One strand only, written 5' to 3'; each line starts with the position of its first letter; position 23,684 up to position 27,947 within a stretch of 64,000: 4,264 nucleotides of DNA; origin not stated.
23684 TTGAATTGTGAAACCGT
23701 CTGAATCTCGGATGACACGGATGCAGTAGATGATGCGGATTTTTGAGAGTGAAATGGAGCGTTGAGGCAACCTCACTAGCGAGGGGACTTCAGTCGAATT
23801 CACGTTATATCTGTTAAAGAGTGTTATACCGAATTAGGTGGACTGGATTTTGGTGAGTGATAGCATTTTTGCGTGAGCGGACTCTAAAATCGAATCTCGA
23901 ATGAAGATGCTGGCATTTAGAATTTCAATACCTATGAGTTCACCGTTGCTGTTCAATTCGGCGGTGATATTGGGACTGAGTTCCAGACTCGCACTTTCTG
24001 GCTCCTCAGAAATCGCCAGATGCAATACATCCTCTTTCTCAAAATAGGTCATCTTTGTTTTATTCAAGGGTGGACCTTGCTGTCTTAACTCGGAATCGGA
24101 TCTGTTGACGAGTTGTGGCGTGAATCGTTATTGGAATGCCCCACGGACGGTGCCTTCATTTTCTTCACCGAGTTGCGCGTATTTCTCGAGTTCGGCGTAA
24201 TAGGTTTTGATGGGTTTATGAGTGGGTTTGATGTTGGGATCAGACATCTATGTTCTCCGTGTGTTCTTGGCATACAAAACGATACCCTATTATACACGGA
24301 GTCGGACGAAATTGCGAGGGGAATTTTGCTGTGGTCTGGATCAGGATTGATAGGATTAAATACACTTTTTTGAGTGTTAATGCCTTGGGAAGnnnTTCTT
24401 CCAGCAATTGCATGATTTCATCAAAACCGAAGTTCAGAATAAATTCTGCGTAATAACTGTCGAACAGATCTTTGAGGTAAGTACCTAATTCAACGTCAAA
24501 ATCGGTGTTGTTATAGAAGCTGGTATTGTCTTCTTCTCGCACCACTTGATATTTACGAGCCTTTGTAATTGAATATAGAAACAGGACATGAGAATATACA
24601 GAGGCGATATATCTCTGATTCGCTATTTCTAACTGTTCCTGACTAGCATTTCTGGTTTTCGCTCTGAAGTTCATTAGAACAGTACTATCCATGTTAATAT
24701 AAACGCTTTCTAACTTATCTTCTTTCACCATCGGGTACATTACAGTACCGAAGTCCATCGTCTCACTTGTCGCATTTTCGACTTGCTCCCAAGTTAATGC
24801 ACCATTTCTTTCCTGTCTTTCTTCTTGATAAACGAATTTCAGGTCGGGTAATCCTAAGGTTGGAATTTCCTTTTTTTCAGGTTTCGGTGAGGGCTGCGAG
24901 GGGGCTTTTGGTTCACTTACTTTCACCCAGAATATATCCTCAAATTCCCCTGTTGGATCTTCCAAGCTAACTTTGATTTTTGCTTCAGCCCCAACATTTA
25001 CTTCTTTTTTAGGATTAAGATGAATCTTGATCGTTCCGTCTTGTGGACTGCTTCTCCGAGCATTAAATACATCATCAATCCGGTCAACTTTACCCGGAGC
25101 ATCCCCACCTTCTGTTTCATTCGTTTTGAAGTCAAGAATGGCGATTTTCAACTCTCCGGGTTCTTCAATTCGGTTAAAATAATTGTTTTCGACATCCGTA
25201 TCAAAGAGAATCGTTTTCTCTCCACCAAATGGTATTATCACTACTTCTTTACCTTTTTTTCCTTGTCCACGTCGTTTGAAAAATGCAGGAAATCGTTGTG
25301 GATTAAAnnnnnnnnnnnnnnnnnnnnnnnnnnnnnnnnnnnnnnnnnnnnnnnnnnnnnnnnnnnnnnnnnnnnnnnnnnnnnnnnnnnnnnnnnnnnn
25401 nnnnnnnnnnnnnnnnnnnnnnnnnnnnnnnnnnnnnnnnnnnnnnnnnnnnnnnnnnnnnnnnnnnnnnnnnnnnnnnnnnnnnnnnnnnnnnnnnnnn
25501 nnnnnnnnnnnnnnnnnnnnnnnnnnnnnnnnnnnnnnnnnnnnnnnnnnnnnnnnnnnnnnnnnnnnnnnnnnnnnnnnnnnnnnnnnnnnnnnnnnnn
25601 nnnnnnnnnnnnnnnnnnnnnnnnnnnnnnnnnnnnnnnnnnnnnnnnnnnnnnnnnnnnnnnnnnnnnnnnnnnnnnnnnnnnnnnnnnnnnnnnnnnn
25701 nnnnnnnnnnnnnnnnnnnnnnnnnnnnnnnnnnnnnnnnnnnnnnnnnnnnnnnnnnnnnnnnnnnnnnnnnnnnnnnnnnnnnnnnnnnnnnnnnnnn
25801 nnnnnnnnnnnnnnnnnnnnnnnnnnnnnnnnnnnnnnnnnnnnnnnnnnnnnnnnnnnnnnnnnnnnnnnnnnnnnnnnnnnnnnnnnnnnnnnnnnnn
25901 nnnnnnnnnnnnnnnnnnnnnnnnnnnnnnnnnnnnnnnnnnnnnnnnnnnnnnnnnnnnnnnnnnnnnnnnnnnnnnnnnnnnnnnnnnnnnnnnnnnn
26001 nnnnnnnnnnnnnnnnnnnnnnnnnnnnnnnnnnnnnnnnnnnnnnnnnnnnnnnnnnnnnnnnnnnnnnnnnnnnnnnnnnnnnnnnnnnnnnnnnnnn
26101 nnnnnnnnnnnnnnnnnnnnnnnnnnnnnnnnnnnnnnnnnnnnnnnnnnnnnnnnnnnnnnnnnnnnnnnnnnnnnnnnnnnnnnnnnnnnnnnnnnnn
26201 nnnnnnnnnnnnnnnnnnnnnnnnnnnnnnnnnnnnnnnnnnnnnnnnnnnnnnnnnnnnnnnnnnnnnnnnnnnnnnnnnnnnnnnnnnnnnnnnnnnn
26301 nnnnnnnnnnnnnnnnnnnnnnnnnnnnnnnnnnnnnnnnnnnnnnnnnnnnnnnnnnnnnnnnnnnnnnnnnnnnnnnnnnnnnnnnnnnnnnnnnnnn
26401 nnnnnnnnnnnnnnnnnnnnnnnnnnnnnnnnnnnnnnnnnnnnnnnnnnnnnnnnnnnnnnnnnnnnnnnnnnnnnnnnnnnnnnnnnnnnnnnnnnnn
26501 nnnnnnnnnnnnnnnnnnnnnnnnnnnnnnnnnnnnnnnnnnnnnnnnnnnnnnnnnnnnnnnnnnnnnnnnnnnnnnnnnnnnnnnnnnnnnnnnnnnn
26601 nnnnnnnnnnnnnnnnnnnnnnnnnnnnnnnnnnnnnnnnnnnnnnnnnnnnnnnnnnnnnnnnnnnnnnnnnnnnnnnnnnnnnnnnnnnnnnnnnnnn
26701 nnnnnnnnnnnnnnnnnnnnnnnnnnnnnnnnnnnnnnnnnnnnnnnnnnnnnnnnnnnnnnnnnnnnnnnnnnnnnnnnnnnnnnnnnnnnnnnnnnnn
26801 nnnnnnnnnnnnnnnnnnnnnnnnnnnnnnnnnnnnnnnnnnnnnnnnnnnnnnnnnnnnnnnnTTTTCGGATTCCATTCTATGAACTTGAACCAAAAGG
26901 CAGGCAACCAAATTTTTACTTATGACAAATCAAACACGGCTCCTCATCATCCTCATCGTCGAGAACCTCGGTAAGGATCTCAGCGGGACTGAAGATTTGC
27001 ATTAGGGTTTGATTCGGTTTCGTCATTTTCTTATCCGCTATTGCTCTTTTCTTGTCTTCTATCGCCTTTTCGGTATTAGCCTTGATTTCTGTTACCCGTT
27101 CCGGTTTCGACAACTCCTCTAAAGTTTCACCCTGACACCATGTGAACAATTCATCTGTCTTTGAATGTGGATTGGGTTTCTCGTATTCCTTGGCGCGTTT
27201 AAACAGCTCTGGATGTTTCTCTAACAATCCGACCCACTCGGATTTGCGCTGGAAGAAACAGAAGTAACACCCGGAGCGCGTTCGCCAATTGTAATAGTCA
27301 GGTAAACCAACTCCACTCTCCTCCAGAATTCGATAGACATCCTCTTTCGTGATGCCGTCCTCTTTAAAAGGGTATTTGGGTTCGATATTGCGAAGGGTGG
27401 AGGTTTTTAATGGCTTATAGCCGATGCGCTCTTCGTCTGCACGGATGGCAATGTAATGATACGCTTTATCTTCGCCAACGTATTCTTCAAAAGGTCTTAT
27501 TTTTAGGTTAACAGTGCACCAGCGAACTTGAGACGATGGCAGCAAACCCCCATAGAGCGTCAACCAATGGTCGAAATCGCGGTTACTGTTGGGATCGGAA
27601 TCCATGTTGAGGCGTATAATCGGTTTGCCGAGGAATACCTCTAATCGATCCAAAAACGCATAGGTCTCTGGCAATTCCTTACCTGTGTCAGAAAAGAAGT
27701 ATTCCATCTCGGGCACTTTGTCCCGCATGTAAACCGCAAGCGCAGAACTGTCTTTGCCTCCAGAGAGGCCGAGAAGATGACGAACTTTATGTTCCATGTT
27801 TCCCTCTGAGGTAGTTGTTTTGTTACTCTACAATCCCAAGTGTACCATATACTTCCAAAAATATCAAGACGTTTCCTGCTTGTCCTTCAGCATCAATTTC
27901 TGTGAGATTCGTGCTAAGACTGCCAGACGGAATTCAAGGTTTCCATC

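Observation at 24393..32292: Ssp/Dnd-like module (DUF4007, 1165-aa P-loop ATPase, PAPS-reductase ATP pyrophosphatase) with an uncharacterised GHKL ATPase where a phosphorothioate-sensing effector would sit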

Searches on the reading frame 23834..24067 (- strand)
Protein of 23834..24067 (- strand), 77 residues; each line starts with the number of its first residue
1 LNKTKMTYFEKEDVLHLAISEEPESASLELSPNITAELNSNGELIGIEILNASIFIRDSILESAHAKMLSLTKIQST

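Call 80: search_protein_families(library=pfam, proteins=[window:23834-24067:-], max_evalue=1)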
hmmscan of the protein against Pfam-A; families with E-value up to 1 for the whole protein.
window:23834-24067:- (77 aa): 1 family
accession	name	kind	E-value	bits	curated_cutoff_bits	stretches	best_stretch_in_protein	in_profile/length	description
PF10049.14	DUF2283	-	7.6e-15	55.3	23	1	5-53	1-49/49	Protein of unknown function (DUF2283)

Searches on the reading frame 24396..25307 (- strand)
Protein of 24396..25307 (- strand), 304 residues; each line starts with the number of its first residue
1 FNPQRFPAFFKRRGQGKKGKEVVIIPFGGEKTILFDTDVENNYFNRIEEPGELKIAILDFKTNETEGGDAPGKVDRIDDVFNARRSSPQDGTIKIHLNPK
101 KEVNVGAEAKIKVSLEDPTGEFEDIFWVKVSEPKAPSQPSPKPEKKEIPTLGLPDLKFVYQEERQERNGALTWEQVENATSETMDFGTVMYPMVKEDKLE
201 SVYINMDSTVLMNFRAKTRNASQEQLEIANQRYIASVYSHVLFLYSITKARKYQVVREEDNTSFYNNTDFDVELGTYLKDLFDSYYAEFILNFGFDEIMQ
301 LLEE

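Call 64: predict_structure(alignment_id=A4)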
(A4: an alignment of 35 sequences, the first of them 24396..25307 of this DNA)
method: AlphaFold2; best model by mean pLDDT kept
length: 304 residues; sequences in the alignment: 35
mean_pLDDT: 78.9   pTM: 0.48
mean pLDDT of the five models: 78.9, 77.6, 75.9, 75.2, 73.4
residues with pLDDT >= 90: 90; 70-90: 141; 50-70: 37; < 50: 36
segments of 3 or more residues with pLDDT < 50: 15-19, 64-71, 137-150, 261-269
pLDDT, mean of each block of 10 residues (from residue 1): 85 61 86 93 88 87 49 70 90 92 84 87 89 60 42 85 72 89 91 86 94 84 84 91 87 69 45 80 84 68 65
secondary structure, 60 per line:
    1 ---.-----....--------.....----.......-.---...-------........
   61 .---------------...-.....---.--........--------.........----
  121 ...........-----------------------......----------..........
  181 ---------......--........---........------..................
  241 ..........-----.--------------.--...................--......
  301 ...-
elements in order: E10-13 E22-26 E31-37 E53-61 E81-85 E92-99 E108-116 E121-131 E155-160 H173-180 E190-195 E198-205 H209-216 H223-250 H274-292 H295-303

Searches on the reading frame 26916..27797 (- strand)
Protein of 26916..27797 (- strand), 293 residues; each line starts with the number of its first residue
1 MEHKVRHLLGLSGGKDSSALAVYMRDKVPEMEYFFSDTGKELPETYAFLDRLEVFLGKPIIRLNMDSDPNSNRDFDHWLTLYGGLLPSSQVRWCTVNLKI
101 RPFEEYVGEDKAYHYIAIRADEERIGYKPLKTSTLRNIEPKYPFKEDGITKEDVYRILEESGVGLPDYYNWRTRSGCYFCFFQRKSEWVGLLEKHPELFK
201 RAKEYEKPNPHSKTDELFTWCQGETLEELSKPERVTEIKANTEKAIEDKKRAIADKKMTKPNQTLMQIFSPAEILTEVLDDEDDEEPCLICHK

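Call 3: search_protein_families(library=pfam, proteins=[window:26916-27797:-], max_evalue=0.01)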
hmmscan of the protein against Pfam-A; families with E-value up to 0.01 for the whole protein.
window:26916-27797:- (293 aa): 1 family
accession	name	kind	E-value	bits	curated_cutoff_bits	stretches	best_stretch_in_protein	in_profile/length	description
PF01507.26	PAPS_reduct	-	6.1e-08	33.3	22.5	1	10-123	5-113/175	Phosphoadenosine phosphosulfate reductase domain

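Call 4: search_protein_families(library=padloc, proteins=[window:26916-27797:-], max_evalue=0.01)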
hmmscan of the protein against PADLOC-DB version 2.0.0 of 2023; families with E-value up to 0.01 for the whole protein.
window:26916-27797:- (293 aa): 4 families
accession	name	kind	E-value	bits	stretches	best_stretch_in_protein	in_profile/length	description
PDLC02782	SspD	-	4.4e-113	375.6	1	6-293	1-277/277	SspD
PDLC02510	BrxP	-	2e-09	34.3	1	9-184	137-317/779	BrxP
PDLC02662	DndC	-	2e-05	21.8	1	78-109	112-145/481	DndC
PDLC02661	DndC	-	8.7e-05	19.7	1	78-109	108-141/468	DndC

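Call 5: search_protein_families(library=ncbifam, proteins=[window:26916-27797:-], max_evalue=0.01)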
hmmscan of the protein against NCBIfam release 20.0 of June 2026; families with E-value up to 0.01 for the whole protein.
window:26916-27797:- (293 aa): 9 families
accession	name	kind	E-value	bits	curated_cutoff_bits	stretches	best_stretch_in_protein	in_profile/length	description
NF006327.0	PRK08557.1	equivalog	2.9e-12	46.1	366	1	11-213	188-386/415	hypothetical protein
NF010367.0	PRK13795.1-2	equivalog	6e-09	34.9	456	1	7-109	245-339/584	hypothetical protein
NF006351.0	PRK08576.1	equivalog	1.8e-08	33.4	290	1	10-205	240-425/436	hypothetical protein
NF010368.0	PRK13795.1-3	equivalog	2.9e-07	29.1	588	1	10-205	253-445/635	hypothetical protein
NF010366.0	PRK13795.1-1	equivalog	5.8e-07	28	745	1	10-204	272-467/667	hypothetical protein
NF010369.0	PRK13795.1-4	equivalog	1.7e-05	23.3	1086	1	10-103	257-346/633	hypothetical protein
NF005316.0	PRK06850.1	equivalog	0.00015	20.7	536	0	77-109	114-148/505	hypothetical protein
NF002537.0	PRK02090.1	equivalog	0.003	17.2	154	1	10-80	46-116/244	phosphoadenylyl-sulfate reductase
TIGR03183.1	DNA_S_dndC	equivalog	0.0041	16.1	290.4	0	78-109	99-132/447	DNA phosphorothioation system sulfurtransferase DndC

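Call 36: find_related_loci(query=A2, collection=metagenome_contigs, flank=10000)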
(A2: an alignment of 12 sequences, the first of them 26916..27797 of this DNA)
Query A2 (293 aa) in metagenome_contigs; peptide patterns used: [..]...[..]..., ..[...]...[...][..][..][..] (x = any residue, [..] = any of these).
600 stretches matched a pattern (row limit reached: there are more); 575 encode a relative of the query (tblastn E <= 1e-3); the best 80 are kept; 80 distinct loci.
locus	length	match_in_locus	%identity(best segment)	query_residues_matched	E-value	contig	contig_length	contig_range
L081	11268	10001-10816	74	1-293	2e-131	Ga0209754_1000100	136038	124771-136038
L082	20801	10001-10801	61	1-292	2e-113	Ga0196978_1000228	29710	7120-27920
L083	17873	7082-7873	61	4-292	3e-110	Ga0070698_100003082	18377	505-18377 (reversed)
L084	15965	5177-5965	60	5-292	2e-107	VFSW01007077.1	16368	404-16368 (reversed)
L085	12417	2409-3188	59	6-292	2e-107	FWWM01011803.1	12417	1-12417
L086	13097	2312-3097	58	6-292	2e-107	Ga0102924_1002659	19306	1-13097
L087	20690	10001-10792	59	4-292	4e-107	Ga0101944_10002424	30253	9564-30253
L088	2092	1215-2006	59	4-292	2e-111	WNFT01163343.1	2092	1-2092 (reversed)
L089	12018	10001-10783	58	4-292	6e-106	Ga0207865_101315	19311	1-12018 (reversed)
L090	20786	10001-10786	57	6-292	7e-105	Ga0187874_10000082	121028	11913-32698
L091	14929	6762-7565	58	5-291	3e-104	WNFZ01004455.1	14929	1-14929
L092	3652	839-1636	57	1-291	2e-105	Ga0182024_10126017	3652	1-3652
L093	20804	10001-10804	58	5-291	3e-104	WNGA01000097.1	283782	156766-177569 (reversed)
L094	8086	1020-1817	60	5-292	3e-104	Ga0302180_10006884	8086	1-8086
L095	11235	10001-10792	57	2-291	4e-104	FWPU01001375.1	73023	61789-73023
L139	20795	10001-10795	53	2-292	6e-94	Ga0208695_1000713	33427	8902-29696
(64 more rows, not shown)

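Call 97: search_protein_families(library=pfam, proteins=[L087:10885-12504:+, L087:12523-14310:+, L087:14303-15265:+, L093:10803-12656:+, L093:12653-14212:+, L093:14209-19644:+, L139:12549-16826:+, L139:16840-19014:+, L139:19011-20483:+], max_evalue=0.001)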
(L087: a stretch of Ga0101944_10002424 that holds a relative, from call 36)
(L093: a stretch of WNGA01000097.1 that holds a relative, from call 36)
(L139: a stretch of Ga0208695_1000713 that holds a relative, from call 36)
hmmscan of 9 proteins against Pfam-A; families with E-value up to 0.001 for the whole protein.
L087:10885-12504:+ (539 aa): 3 families
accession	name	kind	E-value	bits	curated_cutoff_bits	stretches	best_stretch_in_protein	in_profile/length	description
PF04851.21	ResIII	-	7.6e-19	68.6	22.5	1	137-305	4-163/164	Type III restriction enzyme, res subunit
PF00270.35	DEAD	-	1.2e-14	54.8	26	1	148-307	7-163/167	DEAD/DEAH box helicase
PF00271.37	Helicase_C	-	9.2e-14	52.1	23.5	1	397-501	6-108/110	Helicase conserved C-terminal domain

L087:12523-14310:+ (595 aa): 1 family
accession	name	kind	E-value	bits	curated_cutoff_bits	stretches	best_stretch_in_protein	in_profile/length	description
PF13589.12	HATPase_c_3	-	1.6e-18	67.5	25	1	24-157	4-124/137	Histidine kinase-, DNA gyrase B-, and HSP90-like ATPase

L087:14303-15265:+ (320 aa): 2 families
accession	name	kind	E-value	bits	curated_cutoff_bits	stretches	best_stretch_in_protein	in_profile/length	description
PF13091.12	PLDc_2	-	1.6e-06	28.4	27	1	68-120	55-110/132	PLD-like domain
PF00614.28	PLDc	-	6e-05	23.3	21.9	1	90-113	4-27/28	Phospholipase D Active site motif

L093:10803-12656:+ (617 aa): 1 family
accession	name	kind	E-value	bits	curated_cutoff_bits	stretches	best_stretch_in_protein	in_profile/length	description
PF13191.12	AAA_16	-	0.0004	21.3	32.6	0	55-108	11-63/167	AAA ATPase domain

L093:12653-14212:+ (519 aa): 0 families

L093:14209-19644:+ (1811 aa): 1 family
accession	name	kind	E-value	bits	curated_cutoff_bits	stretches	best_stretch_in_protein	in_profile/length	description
PF01580.24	FtsK_SpoIIIE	-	4.4e-31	108.5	24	1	1568-1725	36-220/221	FtsK/SpoIIIE family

L139:12549-16826:+ (1425 aa): 1 family
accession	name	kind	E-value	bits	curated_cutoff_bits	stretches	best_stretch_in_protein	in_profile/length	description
PF03008.20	DUF234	-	2.7e-05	24.9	22.5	1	1218-1274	4-60/100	Archaea bacterial proteins of unknown function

L139:16840-19014:+ (724 aa): 0 families

L139:19011-20483:+ (490 aa): 2 families
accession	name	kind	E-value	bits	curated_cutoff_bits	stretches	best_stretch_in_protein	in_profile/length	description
PF13337.12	BrxL_ATPase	-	1e-93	314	25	1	167-477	2-310/313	Lon-like protease BrxL-like, ATPase domain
PF20442.3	BrxL_N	-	2.1e-19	70.2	28.2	1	29-159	2-130/132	BREX system Lon protease-like protein BrxL N-terminal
